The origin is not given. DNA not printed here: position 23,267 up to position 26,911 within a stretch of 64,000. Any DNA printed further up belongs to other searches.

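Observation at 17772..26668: Four-gene SNF2(PLD)-DUF4391-Mod-Res operon: a type III restriction-modification system coupled to a nuclease-helicase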

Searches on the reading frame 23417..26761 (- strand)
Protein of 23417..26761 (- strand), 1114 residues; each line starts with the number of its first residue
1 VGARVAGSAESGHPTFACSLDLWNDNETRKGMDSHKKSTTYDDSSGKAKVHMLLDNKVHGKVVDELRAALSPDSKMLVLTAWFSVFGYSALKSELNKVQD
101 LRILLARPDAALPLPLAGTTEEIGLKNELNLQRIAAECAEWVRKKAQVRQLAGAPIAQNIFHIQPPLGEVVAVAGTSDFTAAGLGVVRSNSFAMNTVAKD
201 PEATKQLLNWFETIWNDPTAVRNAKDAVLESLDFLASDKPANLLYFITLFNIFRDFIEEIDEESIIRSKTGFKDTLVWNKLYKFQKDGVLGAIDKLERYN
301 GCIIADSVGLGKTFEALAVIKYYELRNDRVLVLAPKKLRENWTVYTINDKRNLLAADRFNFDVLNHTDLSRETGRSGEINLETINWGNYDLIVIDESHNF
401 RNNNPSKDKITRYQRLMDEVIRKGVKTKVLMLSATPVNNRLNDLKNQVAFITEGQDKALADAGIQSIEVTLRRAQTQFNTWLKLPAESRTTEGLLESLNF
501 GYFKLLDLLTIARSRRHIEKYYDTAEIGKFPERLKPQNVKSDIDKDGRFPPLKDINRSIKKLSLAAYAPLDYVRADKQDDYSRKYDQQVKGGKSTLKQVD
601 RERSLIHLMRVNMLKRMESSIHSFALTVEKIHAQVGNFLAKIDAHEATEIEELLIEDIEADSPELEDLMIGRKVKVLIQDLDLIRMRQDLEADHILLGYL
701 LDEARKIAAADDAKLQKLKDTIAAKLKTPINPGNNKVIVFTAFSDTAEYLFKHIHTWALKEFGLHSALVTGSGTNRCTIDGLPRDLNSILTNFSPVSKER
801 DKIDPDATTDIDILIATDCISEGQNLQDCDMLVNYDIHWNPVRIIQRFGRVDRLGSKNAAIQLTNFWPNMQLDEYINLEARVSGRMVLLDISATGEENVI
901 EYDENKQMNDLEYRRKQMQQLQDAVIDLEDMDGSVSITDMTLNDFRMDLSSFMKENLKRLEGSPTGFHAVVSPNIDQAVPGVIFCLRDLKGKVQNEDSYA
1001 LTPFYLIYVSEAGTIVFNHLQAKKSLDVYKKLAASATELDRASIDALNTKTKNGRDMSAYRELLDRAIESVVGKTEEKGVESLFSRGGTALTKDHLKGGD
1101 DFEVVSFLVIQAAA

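Call 3: search_protein_families(library=pfam, proteins=[window:23417-26761:-], max_evalue=0.01)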
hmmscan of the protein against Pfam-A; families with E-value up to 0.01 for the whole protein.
window:23417-26761:- (1114 aa): 6 families
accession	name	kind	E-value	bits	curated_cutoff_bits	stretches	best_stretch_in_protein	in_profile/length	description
PF00271.37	Helicase_C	-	2.5e-13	50.7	23.5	1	732-855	13-110/110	Helicase conserved C-terminal domain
PF00176.29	SNF2-rel_dom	-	8.6e-12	45.2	24.9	1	286-454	3-181/290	SNF2-related domain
PF04851.21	ResIII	-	2.5e-07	31.2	22.5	1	283-437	6-163/164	Type III restriction enzyme, res subunit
PF00270.35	DEAD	-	2e-05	24.8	26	1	300-439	15-162/167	DEAD/DEAH box helicase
PF20720.3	nSTAND3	-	7.6e-05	22.9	27.2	1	291-360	9-76/155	Novel STAND NTPase 3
PF13872.12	AAA_34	-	0.0079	15.6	27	0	390-438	176-226/306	P-loop containing NTP hydrolase pore-1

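Call 4: search_protein_families(library=padloc, proteins=[window:23417-26761:-], max_evalue=0.001)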
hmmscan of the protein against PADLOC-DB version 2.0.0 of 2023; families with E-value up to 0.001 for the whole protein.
window:23417-26761:- (1114 aa): 40 families (the best 25 are shown)
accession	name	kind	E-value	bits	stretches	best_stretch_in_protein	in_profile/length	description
PDLC01075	C3a139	-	1.7e-137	458.2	1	157-1110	113-947/948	HKD+Snf2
PDLC02621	DrmD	-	5e-40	135.6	2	556-872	355-641/1040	DrmD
PDLC02619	DrmD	-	3.8e-33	112.6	2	689-863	369-542/872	DrmD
PDLC02623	DrmD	-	4.7e-32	108.7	2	710-890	508-657/1040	DrmD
PDLC02500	BrxHI|BrxHII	-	1.8e-30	104.2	2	797-865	516-583/933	BrxHI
PDLC02572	DrmA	-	7e-27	91.8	2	581-861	369-628/1043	DrmA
PDLC04556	PDC-M27C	-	3.7e-25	86.4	3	383-458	188-262/892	-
PDLC00659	HmaA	-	8.3e-25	84.8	2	639-858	415-614/1176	SNF2 helicase / DEAD-box helicase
PDLC03830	ZacC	-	4.9e-24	83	2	383-448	238-300/1019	-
PDLC02843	DpdE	-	6.1e-24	82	2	283-440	161-301/1091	DpdE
PDLC02193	PLD_Helicase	-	5.7e-23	79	1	709-918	666-866/905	-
PDLC02632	DrmD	-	5.5e-22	76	2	596-863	384-633/662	DrmD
PDLC02840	DpdE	-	8e-22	75.4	2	296-439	176-305/1091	DpdE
PDLC04554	PDC-M27C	-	1.9e-18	64.1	2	387-458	194-264/1217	-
PDLC02504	BrxHI|BrxHII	-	2.6e-18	63.4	2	800-866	525-592/971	BrxHII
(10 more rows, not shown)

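Call 25: search_protein_families(library=ncbifam, proteins=[window:23417-26668:-], max_evalue=0.001)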
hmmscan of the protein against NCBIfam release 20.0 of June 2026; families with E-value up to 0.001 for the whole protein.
window:23417-26668:- (1083 aa): 15 families
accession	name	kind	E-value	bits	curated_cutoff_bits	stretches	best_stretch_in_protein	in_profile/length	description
NF038317.1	DISARM_DrmD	equivalog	2.2e-48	165.3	610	2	506-844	322-629/1021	DISARM system SNF2-like helicase DrmD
NF038318.1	DISARM_DrmD_b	equivalog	3.7e-33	114.7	950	2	660-832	368-539/868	DISARM system SNF2-like helicase DrmD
NF042964.1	phospholipD_antiphage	equivalog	5.7e-33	114.3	1100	3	571-856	591-824/895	phospholipase D-like domain-containing anti-phage protein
NF041062.1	DpdE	equivalog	5.3e-29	100.8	500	2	263-410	168-302/1048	protein DpdE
NF003426.0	PRK04914.1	equivalog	3.3e-16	58.7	576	2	272-405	174-316/959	RNA polymerase-associated protein RapA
NF053675.1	pilus_reg_Snf2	equivalog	1.1e-10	40.2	1100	1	245-413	580-744/1029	pilus expression-regulating Snf2 family helicase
NF010337.0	PRK13766.1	equivalog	1.6e-09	36.5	610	1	678-830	344-475/781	Hef nuclease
TIGR02621.3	cas3_GSU0051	exception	5.1e-08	32.2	400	1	678-923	251-466/854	type I-G CRISPR-associated helicase/endonuclease Cas3g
NF053631.1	RNA_helic_CshA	equivalog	5.7e-07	28.8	646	1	778-914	286-419/434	degradosome RNA helicase CshA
NF041790.1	anti-phage_ZorD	equivalog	4.5e-06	24.9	1500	1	267-312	603-651/1035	type I Zorya anti-phage system protein ZorD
NF008744.0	PRK11776.1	equivalog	8.7e-06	24.5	524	1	778-834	291-347/460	ATP-dependent RNA helicase DbpA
NF008394.0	PRK11192.1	equivalog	1.3e-05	24.3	507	1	777-834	295-352/441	ATP-dependent RNA helicase SrmB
NF003419.0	PRK04837.1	equivalog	8.4e-05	21.5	588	1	767-852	293-382/424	ATP-dependent RNA helicase RhlB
NF053711.1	RNA_heli_RhlE1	exception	0.00012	21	750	1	777-833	292-348/434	RNA helicase RhlE1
NF008642.0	PRK11634.1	equivalog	0.00051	18.5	989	1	779-830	295-346/628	DEAD/DEAH family ATP-dependent RNA helicase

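Call 31: find_homologous_proteins(query=window:23417-26668:-, max_evalue=1e-10)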
Query window:23417-26668:- (1083 aa): 8000 proteins with E <= 1e-10 among 8000 candidates; the best 120 are listed.
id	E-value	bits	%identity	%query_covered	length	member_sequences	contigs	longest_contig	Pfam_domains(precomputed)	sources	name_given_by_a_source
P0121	0.0e+0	2300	96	98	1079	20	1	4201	PF00176.30,PF00271.38,PF04851.22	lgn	-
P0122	0.0e+0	2248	94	98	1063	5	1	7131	PF00270.36,PF00176.30,PF00271.38,PF04851.22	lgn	-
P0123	0.0e+0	2228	93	98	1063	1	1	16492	PF00270.36,PF00176.30,PF00271.38,PF04851.22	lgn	-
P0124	0.0e+0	2126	87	100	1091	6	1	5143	PF00176.30,PF00271.38,PF04851.22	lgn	-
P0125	0.0e+0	2063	85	100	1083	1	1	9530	PF00270.36,PF00176.30,PF00271.38,PF04851.22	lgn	-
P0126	0.0e+0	2038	84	98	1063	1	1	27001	PF00270.36,PF00176.30,PF00271.38,PF04851.22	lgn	-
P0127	0.0e+0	2028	83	98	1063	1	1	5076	PF00176.30,PF00271.38,PF04851.22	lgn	-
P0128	0.0e+0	2024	83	98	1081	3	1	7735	PF00176.30,PF00271.38,PF04851.22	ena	-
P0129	0.0e+0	2002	81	100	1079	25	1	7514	PF00270.36,PF00176.30,PF00271.38,PF04851.22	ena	-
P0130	0.0e+0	1991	81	99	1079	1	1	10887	PF00176.30,PF13091.13,PF00271.38,PF04851.22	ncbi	-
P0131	0.0e+0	1956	81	98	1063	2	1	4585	PF00270.36,PF00176.30,PF00271.38,PF04851.22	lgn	-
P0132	0.0e+0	1956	81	98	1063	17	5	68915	PF00270.36,PF00176.30,PF00271.38,PF04851.22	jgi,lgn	-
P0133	0.0e+0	1905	78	98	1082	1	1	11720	PF00270.36,PF00176.30,PF00271.38,PF04851.22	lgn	-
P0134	0.0e+0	1865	77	98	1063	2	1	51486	PF00176.30,PF00271.38,PF04851.22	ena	-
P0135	0.0e+0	1835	75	100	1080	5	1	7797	PF00176.30,PF00271.38,PF04851.22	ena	-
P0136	0.0e+0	1827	75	99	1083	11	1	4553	PF00176.30,PF00271.38,PF04851.22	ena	-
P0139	0.0e+0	1763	72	98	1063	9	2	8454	PF00270.36,PF00176.30,PF00271.38,PF04851.22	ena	-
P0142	0.0e+0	1697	70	98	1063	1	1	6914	PF00176.30,PF00271.38,PF04851.22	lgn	-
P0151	0.0e+0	1683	70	98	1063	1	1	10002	PF00176.30,PF00271.38,PF04851.22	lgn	-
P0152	0.0e+0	1681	70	98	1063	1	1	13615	PF00176.30,PF00271.38,PF04851.22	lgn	-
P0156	0.0e+0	1677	69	98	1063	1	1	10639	PF00176.30,PF00271.38,PF04851.22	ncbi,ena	-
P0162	0.0e+0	1673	70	98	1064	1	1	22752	PF00176.30,PF13091.13,PF00271.38,PF04851.22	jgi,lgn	jgi:superfamily II DNA or RNA helicase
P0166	0.0e+0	1671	69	98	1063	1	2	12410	PF00176.30,PF00271.38,PF04851.22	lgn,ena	-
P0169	0.0e+0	1668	68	98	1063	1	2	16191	PF00176.30,PF00271.38,PF04851.22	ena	-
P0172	0.0e+0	1666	69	98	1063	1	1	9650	PF00176.30,PF00271.38,PF04851.22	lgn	-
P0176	0.0e+0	1662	69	98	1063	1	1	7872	PF00176.30,PF00271.38,PF04851.22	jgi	jgi:ERCC4-related helicase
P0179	0.0e+0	1659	69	98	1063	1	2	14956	PF00176.30,PF00271.38,PF04851.22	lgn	-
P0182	0.0e+0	1657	68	98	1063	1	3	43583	PF00270.36,PF00176.30,PF00271.38,PF04851.22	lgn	-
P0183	0.0e+0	1656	68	98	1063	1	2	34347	PF00270.36,PF00176.30,PF00271.38,PF04851.22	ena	-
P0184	0.0e+0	1656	68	98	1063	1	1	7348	PF00176.30,PF00271.38,PF04851.22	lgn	-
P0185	0.0e+0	1656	69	98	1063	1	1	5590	PF00270.36,PF00176.30,PF00271.38,PF04851.22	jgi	-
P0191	0.0e+0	1650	68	98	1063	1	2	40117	PF00270.36,PF00176.30,PF00271.38,PF04851.22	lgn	-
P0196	0.0e+0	1645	69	98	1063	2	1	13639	PF00176.30,PF00271.38,PF04851.22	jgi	-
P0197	0.0e+0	1641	69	98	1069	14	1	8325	PF00270.36,PF00176.30,PF13091.13,PF00271.38,PF04851.22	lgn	-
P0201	0.0e+0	1634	68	98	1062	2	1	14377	PF00176.30,PF13091.13,PF00271.38,PF04851.22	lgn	-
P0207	0.0e+0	1621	67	98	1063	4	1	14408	PF00270.36,PF00176.30,PF00271.38,PF04851.22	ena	-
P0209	0.0e+0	1618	67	98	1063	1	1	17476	PF00176.30,PF00271.38,PF04851.22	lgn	-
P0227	0.0e+0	1592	66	98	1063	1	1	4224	PF00270.36,PF00176.30,PF00271.38,PF04851.22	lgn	-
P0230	0.0e+0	1584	65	98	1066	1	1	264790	PF00270.36,PF00176.30,PF13091.13,PF00271.38,PF04851.22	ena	-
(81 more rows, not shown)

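Call 86: search_solved_structures(query=window:23417-26668:-, max_evalue=0.001)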
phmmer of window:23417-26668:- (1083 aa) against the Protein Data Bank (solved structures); distinct sequences matched with E-value up to 0.001: 51.
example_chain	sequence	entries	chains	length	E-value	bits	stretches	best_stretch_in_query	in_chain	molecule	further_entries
8so8_A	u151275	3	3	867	3.7e-10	41.8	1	271-405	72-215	RNA polymerase-associated protein RapA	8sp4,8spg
6bog_A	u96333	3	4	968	4.9e-10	41.4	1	271-405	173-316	RNA polymerase-associated protein RapA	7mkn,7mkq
7m8e_F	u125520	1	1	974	5e-10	41.4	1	271-405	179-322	RNA polymerase-associated protein RapA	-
4s20_K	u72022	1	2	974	5e-10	41.4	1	271-405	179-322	RNA polymerase-associated protein RapA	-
8t0l_F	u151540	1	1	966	3.3e-09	38.7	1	271-405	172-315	RNA polymerase-associated protein RapA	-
6ne3_W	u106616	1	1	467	9.4e-09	37.2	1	245-420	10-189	SWI/SNF-related matrix-associated actin-dependent regulator of chromatin subfamily A membe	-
8v4y_W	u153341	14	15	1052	1.9e-08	36.2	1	240-420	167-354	SWI/SNF-related matrix-associated actin-dependent regulator of chromatin subfamily A membe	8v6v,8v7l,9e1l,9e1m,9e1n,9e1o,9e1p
6vzg_K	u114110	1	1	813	4.6e-07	31.6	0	244-313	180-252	Nuclear protein STH1/NPS1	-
6vz4_K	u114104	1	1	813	4.6e-07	31.6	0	244-313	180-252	Nuclear protein STH1/NPS1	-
5x0x_O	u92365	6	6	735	5.6e-07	31.3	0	782-926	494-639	Transcription regulatory protein SNF2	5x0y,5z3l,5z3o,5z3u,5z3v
6iy2_O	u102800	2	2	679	5.8e-07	31.3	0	782-925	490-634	Transcription regulatory protein SNF2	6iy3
6jyl_K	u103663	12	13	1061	7.9e-07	30.8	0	241-419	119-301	ISWI chromatin-remodeling complex ATPase ISW1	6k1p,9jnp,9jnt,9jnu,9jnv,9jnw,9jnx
6iro_L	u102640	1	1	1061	7.9e-07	30.8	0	241-419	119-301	ISWI chromatin-remodeling complex ATPase ISW1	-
7x3t_V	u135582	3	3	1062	7.9e-07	30.8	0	241-419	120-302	ISWI chromatin-remodeling complex ATPase ISW1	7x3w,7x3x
9lj2_K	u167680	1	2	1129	9.3e-07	30.6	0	241-419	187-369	ISWI chromatin-remodeling complex ATPase ISW1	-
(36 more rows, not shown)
